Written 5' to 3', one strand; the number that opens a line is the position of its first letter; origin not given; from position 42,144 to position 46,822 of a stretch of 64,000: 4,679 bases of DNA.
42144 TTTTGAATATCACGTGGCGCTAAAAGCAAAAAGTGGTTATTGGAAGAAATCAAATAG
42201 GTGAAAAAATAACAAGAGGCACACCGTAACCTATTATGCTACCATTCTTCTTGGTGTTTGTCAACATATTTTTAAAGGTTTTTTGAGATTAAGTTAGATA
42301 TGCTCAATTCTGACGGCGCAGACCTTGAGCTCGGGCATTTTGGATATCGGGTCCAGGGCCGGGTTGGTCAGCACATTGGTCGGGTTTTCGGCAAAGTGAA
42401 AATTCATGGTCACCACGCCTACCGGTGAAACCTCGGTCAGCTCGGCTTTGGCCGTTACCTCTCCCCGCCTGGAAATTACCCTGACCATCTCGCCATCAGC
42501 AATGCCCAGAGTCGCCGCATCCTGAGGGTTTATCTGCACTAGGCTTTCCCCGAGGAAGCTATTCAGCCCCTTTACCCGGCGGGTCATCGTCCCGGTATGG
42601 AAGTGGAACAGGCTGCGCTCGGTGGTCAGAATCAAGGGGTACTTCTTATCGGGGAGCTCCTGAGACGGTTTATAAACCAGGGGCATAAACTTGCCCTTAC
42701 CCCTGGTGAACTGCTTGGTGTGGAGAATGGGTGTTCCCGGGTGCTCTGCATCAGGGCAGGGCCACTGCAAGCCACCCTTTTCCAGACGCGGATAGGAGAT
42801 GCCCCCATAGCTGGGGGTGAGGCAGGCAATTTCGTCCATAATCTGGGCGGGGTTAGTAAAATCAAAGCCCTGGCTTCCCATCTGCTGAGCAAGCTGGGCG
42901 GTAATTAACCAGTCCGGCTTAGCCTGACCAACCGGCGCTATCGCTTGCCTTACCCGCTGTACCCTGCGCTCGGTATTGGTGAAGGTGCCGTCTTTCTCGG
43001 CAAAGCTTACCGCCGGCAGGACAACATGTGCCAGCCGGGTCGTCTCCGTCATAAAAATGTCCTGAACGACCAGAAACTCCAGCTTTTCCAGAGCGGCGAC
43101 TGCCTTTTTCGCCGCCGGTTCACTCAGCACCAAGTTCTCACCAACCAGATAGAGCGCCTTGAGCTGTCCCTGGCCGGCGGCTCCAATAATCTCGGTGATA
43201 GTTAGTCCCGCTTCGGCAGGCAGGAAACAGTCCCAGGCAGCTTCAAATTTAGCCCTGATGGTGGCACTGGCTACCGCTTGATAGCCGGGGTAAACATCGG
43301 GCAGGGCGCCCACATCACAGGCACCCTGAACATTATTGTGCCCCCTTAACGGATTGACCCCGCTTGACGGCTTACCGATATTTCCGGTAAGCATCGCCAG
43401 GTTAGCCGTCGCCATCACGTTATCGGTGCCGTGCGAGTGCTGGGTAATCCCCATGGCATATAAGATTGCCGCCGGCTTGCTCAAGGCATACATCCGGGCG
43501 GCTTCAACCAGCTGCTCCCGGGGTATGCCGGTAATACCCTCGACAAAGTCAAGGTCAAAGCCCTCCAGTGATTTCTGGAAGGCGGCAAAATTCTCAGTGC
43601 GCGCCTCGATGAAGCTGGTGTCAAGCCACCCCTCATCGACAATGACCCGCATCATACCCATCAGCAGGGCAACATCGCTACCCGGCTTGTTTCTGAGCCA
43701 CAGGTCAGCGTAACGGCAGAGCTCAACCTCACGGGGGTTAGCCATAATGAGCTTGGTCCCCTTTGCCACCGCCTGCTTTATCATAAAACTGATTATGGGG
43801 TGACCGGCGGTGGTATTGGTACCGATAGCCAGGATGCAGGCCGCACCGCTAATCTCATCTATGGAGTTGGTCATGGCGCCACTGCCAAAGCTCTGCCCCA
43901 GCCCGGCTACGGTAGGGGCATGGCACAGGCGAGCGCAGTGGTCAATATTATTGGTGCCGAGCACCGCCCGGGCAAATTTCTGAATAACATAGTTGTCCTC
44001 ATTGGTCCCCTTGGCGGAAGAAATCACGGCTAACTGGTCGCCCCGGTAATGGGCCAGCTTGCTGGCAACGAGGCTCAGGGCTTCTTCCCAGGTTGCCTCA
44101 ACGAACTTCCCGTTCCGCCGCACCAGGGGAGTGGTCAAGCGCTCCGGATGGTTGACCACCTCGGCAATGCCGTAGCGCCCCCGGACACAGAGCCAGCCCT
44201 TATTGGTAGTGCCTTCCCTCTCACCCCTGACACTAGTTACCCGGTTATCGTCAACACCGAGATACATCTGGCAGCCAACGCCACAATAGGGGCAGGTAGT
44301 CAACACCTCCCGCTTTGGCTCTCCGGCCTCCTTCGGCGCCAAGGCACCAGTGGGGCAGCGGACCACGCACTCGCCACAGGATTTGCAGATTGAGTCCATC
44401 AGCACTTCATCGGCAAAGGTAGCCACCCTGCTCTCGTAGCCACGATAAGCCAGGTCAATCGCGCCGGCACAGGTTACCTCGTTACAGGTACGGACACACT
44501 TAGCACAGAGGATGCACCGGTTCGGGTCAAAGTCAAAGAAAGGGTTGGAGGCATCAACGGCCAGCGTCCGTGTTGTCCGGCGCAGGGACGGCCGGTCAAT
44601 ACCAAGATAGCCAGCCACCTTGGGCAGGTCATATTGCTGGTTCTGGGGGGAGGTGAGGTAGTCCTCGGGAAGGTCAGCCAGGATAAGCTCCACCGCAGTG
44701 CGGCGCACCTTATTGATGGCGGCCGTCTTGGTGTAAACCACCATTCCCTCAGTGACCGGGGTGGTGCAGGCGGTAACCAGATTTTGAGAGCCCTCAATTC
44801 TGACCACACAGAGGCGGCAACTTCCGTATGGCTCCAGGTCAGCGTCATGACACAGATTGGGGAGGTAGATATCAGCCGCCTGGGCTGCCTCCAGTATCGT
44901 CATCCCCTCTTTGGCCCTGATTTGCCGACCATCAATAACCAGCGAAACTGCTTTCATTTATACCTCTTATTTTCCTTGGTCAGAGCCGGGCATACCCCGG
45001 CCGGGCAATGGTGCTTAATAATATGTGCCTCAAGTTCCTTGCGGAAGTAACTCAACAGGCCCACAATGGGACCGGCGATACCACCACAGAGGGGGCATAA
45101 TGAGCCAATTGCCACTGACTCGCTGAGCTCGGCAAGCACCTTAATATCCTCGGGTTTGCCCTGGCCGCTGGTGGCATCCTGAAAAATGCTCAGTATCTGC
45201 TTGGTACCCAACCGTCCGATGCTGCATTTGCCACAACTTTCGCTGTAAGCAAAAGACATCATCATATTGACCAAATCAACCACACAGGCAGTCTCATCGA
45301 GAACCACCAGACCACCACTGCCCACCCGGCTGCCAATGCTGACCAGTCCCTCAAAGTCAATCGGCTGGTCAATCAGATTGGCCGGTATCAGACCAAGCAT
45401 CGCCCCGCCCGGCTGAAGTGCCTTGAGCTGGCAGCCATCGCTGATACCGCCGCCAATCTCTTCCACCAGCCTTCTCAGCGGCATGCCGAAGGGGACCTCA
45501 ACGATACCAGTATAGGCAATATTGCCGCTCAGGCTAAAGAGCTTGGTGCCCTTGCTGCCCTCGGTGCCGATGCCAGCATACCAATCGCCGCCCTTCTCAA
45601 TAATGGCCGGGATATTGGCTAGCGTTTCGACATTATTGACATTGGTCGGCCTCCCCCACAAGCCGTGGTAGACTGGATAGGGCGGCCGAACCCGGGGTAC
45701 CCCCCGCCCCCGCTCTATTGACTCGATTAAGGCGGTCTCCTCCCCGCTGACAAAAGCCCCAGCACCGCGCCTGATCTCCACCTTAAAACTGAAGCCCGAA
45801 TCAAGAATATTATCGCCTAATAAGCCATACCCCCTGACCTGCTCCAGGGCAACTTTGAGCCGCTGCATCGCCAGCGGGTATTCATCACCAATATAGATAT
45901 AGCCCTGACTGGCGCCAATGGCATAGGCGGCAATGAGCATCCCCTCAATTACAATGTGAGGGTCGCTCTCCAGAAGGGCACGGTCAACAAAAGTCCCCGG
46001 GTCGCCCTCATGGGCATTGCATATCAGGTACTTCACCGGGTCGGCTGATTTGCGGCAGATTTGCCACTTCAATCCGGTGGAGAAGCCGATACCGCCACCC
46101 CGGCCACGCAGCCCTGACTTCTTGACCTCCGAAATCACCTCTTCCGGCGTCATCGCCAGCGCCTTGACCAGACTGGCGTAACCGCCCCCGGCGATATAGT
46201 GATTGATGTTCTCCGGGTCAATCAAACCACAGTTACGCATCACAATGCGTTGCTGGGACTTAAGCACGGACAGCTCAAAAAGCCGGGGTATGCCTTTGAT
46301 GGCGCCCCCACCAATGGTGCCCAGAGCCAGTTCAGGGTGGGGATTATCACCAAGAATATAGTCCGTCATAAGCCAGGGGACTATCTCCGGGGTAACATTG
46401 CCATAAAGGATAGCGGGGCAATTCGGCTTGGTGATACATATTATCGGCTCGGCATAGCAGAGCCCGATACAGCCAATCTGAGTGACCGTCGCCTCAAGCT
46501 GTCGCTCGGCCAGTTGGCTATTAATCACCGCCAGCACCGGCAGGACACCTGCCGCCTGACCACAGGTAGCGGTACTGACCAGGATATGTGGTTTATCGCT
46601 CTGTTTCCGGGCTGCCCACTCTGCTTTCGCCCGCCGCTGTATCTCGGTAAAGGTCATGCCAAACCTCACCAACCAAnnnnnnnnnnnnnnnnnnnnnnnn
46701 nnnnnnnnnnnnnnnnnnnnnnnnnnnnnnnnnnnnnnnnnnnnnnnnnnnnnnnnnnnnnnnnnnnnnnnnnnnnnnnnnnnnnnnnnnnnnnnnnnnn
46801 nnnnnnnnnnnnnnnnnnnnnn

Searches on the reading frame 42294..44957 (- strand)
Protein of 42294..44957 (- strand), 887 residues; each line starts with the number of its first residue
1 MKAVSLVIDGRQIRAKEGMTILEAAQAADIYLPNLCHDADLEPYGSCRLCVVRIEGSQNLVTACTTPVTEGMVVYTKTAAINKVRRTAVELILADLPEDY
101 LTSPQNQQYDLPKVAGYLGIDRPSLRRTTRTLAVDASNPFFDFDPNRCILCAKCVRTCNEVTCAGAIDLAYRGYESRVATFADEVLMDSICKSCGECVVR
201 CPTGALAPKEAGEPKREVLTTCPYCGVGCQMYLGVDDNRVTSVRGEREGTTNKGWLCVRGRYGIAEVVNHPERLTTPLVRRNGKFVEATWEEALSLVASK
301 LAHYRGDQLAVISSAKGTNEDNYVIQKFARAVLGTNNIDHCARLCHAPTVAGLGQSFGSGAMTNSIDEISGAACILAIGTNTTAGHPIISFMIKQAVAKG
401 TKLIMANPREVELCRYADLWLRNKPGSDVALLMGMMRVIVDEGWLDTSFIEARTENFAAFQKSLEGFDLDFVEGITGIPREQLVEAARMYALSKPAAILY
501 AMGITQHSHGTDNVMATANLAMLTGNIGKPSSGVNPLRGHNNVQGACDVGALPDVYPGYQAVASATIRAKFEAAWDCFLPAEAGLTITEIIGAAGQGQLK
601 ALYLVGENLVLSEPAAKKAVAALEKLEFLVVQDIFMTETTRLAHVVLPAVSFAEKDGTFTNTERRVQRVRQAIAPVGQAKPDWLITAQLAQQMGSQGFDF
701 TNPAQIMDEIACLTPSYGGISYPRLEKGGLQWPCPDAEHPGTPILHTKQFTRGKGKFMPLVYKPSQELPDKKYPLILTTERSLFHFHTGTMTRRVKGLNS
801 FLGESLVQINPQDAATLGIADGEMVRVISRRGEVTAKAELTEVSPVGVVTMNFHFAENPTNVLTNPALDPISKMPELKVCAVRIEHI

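Call 62: search_protein_families(library=ncbifam, proteins=[window:42294-44957:-], max_evalue=1e-40)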
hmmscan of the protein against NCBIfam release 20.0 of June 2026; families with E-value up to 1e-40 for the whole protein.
window:42294-44957:- (887 aa): 17 families
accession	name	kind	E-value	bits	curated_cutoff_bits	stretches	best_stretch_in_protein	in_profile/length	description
TIGR01591.1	Fdh-alpha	equivalog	1.2e-250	833.3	666.25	1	220-884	1-672/672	formate dehydrogenase subunit alpha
NF047855.1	AssmNtatRedNasC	equivalog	4.4e-155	517.8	1100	1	215-885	18-707/708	assimilatory nitrate reductase catalytic subunit NasC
NF041323.1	Nitr_red_NasA_Halo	equivalog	2.1e-108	363.6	1000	1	225-884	3-672/673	assimilatory nitrate reductase NasA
TIGR01701.1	Fdhalpha-like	subfamily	8.2e-99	331.7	582.15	1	272-885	98-742/744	FdhF/YdeP family oxidoreductase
TIGR01973.1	NuoG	equivalog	6.8e-91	305.9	470.05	1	7-687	2-604/606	NADH-quinone oxidoreductase subunit NuoG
NF010055.0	PRK13532.1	equivalog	3.2e-87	293.6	904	0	220-454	45-291/830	nitrate reductase catalytic subunit NapA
NF005895.0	PRK07860.1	equivalog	2.3e-83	280.6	802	1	3-717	17-681/811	NADH-quinone oxidoreductase subunit G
TIGR01706.1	NAPA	equivalog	4.5e-82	276.7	930.55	0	221-454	46-291/830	periplasmic nitrate reductase subunit alpha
TIGR01553.1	formate-DH-alph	equivalog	3.7e-81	273.3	814.2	0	219-454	46-304/1009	formate dehydrogenase-N subunit alpha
NF041513.1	formate_DH_Act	exception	1e-71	242.1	1400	0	202-454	28-295/1067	formate dehydrogenase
NF040763.1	FeFe_hydrog_A6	exception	2.4e-57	194.6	765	1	4-211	1-210/571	NADH-dependent [FeFe] hydrogenase, group A6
NF012032.0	PRK15488.1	equivalog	3.5e-56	190.6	694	1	188-698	10-532/759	thiosulfate reductase PhsA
NF005745.0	PRK07569.1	equivalog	2.3e-55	187.5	333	1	1-210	1-211/238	bidirectional hydrogenase complex protein HoxU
NF007406.0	PRK09939.1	equivalog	5.8e-46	157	1473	1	273-630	108-487/759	acid resistance putative oxidoreductase YdeP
TIGR02166.1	dmsA_ynfE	subfamily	9.3e-46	156.2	777.7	0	218-451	45-296/794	DMSO/selenate family reductase complex A subunit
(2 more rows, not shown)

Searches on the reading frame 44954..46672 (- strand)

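Call 62: search_protein_families(library=ncbifam, proteins=[window:44954-46672:-], max_evalue=1e-40)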
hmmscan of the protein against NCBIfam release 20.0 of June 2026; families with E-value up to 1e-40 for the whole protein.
window:44954-46672:- (572 aa): 3 families
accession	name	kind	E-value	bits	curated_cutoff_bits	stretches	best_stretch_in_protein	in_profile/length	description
TIGR01959.1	nuoF_fam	equivalog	1.7e-137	458.2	558.65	1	153-551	11-410/410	NADH-quinone oxidoreductase subunit NuoF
NF008436.0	PRK11278.1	equivalog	1.5e-111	373.4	749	1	153-556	24-431/448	NADH-quinone oxidoreductase subunit NuoF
NF010120.0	PRK13596.1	equivalog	6.9e-110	367.5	389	1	137-554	2-420/433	NADH-quinone oxidoreductase subunit NuoF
